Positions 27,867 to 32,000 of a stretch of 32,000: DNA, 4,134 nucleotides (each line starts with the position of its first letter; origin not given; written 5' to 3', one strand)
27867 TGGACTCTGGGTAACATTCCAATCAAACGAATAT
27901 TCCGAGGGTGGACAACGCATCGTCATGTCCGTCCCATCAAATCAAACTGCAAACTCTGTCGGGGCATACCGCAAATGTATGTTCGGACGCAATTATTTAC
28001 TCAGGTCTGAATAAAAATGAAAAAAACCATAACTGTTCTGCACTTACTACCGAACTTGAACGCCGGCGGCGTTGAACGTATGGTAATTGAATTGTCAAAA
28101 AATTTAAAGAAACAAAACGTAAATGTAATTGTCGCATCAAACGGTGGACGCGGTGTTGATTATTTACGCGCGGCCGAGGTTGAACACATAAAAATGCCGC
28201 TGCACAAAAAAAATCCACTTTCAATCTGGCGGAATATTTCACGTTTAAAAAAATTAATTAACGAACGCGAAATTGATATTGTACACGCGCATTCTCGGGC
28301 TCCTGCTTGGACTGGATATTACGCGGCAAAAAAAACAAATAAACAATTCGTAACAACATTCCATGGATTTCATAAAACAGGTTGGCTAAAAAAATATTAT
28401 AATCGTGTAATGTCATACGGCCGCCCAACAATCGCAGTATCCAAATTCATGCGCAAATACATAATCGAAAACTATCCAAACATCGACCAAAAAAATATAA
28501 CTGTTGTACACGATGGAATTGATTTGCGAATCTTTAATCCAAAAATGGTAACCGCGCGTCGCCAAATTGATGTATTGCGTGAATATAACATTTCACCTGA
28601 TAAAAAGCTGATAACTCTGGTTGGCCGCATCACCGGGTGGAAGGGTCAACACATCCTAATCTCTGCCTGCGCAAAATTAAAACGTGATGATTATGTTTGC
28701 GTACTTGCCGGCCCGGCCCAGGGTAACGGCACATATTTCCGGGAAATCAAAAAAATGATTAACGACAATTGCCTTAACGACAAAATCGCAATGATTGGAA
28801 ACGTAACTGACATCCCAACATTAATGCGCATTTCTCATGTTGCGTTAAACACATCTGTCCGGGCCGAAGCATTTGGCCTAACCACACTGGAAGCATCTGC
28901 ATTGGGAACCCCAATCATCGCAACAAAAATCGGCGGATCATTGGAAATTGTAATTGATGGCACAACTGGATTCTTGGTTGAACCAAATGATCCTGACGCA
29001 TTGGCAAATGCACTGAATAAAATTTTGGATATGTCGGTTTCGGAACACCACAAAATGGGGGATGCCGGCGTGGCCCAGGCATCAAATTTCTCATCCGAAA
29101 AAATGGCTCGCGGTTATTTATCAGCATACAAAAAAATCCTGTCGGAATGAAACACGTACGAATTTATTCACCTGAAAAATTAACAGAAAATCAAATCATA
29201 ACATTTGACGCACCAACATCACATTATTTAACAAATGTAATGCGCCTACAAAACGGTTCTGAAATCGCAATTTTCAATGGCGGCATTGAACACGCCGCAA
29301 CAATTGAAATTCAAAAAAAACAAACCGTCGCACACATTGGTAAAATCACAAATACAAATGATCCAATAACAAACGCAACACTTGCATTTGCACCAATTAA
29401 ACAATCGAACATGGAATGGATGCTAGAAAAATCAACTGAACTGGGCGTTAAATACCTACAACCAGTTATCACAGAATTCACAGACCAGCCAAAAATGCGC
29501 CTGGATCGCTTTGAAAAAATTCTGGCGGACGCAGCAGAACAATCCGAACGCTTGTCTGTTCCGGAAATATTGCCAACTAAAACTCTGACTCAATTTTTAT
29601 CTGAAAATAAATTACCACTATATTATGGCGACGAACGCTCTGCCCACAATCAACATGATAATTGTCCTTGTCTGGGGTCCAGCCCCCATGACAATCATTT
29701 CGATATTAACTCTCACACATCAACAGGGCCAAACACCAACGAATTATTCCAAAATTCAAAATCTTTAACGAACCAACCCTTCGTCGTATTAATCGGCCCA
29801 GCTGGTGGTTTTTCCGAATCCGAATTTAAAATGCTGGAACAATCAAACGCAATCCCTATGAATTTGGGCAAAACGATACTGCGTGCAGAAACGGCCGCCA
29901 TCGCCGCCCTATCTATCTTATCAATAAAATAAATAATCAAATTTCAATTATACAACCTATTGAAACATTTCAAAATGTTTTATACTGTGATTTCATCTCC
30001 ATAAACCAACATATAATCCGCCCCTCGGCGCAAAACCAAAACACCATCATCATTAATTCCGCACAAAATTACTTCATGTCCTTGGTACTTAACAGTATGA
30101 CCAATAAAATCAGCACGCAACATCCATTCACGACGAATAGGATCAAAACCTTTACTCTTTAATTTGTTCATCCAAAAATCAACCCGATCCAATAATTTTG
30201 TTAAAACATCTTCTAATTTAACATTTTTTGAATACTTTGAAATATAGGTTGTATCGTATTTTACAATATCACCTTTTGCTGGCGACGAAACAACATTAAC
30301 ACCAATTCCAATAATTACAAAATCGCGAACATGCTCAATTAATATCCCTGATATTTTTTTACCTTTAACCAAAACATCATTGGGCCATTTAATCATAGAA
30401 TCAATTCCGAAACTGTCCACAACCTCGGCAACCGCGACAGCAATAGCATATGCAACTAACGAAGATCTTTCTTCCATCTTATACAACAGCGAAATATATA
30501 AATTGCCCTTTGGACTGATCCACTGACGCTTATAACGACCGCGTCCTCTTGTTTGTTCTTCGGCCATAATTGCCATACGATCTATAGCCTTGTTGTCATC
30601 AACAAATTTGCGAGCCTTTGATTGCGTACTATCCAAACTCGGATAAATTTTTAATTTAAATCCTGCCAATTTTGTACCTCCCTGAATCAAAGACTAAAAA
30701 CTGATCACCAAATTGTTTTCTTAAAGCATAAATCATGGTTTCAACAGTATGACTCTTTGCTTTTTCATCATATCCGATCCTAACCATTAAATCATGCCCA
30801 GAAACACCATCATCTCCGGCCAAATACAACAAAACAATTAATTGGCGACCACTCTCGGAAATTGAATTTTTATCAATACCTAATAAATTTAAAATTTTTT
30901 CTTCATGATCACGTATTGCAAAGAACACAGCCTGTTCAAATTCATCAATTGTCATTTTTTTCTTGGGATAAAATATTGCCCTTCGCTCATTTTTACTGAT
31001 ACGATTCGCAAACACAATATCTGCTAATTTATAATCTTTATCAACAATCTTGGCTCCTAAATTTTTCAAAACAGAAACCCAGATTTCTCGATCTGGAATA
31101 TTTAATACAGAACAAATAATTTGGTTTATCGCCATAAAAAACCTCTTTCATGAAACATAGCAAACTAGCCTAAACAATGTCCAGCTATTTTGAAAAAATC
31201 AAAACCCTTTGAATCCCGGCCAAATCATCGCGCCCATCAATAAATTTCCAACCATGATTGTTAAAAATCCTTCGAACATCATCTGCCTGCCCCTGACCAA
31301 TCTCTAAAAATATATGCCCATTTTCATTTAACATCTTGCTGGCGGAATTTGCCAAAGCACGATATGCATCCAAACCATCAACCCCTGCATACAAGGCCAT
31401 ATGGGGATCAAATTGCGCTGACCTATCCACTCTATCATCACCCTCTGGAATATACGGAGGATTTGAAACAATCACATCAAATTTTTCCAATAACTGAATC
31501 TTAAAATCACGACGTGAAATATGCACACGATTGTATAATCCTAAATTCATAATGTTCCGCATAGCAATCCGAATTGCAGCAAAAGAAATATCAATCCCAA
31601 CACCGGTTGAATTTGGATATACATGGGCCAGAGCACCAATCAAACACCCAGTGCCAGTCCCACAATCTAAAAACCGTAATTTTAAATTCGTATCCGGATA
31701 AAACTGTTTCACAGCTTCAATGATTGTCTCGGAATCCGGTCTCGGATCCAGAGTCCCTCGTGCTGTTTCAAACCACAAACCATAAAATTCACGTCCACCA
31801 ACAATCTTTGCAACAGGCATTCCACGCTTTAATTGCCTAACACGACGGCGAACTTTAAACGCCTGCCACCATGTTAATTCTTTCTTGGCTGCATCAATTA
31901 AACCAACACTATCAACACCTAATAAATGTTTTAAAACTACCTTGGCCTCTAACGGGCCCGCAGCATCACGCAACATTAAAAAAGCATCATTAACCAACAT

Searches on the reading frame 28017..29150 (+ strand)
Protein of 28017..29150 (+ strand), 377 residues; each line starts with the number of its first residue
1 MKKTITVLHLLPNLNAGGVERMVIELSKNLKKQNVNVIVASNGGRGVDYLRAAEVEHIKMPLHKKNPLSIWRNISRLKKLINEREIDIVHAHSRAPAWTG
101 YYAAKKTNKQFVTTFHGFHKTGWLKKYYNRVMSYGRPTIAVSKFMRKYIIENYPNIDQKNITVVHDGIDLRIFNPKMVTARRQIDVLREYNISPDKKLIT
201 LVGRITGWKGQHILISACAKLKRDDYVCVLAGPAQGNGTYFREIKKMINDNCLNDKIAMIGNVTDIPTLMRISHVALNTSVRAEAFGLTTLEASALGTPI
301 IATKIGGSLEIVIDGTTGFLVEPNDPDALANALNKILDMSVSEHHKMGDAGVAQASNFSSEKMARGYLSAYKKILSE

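Call 13: search_protein_families(library=pfam, proteins=[window:28017-29150:+])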
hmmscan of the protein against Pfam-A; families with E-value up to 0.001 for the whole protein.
window:28017-29150:+ (377 aa): 6 families
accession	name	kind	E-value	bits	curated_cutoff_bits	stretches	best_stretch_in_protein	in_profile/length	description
PF00534.26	Glycos_transf_1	-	1.9e-39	135.4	26.4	1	188-351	7-169/172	Glycosyl transferases group 1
PF13439.12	Glyco_transf_4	-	3.2e-31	109.1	28.5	1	17-170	2-168/170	Glycosyltransferase Family 4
PF13692.12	Glyco_trans_1_4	-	3.9e-29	102.2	27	1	197-338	2-141/142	Glycosyl transferases group 1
PF13477.12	Glyco_trans_4_2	-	8.3e-13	49.1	23.4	1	22-119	12-110/139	Glycosyl transferase 4-like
PF13579.12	Glyco_trans_4_4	-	1.7e-10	41.9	29.7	1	17-166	1-157/158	Glycosyl transferase 4-like domain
PF20706.3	GT4-conflict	-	9e-07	28.6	26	1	194-310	195-318/385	Family 4 Glycosyltransferase in conflict systems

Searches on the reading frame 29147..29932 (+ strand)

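Call 13: search_protein_families(library=pfam, proteins=[window:29147-29932:+])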
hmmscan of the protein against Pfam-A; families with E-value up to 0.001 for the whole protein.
window:29147-29932:+ (261 aa): 2 families
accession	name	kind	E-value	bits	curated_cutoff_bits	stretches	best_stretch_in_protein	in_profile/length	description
PF04452.19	Methyltrans_RNA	-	8.1e-39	133.3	23.9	1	73-258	4-164/165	RNA methyltransferase domain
PF20260.4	PUA_4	-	1.5e-08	35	23.9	1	21-59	2-42/48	RNA methyltransferase PUA domain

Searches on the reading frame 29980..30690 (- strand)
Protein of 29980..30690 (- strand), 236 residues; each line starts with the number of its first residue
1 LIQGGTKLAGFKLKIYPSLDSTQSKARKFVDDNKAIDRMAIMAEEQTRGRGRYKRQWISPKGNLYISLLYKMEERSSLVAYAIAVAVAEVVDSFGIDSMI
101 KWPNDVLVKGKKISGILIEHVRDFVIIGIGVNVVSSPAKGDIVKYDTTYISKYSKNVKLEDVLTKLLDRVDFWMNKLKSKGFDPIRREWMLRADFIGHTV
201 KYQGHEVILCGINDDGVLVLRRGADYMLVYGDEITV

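Call 13: search_protein_families(library=pfam, proteins=[window:29980-30690:-])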
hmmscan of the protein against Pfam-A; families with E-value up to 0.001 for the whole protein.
window:29980-30690:- (236 aa): 2 families
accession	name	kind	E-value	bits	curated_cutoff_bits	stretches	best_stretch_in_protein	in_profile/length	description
PF03099.24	BPL_LplA_LipB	-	1.8e-20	73.6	21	1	18-132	4-133/133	Biotin/lipoate A/B protein ligase family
PF21948.1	LplA-B_cat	-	2.5e-05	24.8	27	1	61-137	72-150/200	Lipoyl protein ligase A/B catalytic domain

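Call 28: find_encoding_contigs(protein=window:29980-30690:-, flank=10000, max_places=4)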
Protein window:29980-30690:- (236 aa): no gene with exactly this product is on record in the collection.

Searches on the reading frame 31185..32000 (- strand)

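Call 13: search_protein_families(library=pfam, proteins=[window:31185-32000:-])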
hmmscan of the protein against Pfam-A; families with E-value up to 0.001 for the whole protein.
window:31185-32000:- (271 aa): 12 families
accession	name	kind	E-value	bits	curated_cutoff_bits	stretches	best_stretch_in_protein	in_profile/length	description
PF05175.20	MTS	-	1.1e-11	45.1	23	1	106-186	31-111/170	Methyltransferase small domain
PF13847.12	Methyltransf_31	-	3.6e-11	43.4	27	1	108-189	5-82/145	Methyltransferase domain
PF13649.12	Methyltransf_25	-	1.1e-07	32.9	27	1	111-180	2-71/97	Methyltransferase domain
PF13489.12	Methyltransf_23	-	2.8e-07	30.9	27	1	92-180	8-88/164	Methyltransferase domain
PF08242.18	Methyltransf_12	-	8.9e-07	30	30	1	111-180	1-72/98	Methyltransferase domain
PF17827.6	PrmC_N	-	1.2e-05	26.3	23.4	1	10-68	10-71/71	PrmC N-terminal domain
PF01170.24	UPF0020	-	1.8e-05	25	22.3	1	133-183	79-131/197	RMKL-like, methyltransferase domain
PF07669.17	Eco57I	-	2.5e-05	24.9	25.3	1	167-230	67-130/171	Eco57I restriction-modification methylase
PF06325.19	PrmA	-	2.6e-05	24.3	22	1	109-180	164-233/296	Ribosomal protein L11 methyltransferase (PrmA)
PF03602.21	Cons_hypoth95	-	0.00037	20.6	24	1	85-184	20-124/182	Conserved hypothetical protein 95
PF08241.18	Methyltransf_11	-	0.00062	20.8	21.2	0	111-180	1-67/95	Methyltransferase domain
PF02390.23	Methyltransf_4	-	0.00095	19.1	24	0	110-166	5-60/173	Putative methyltransferase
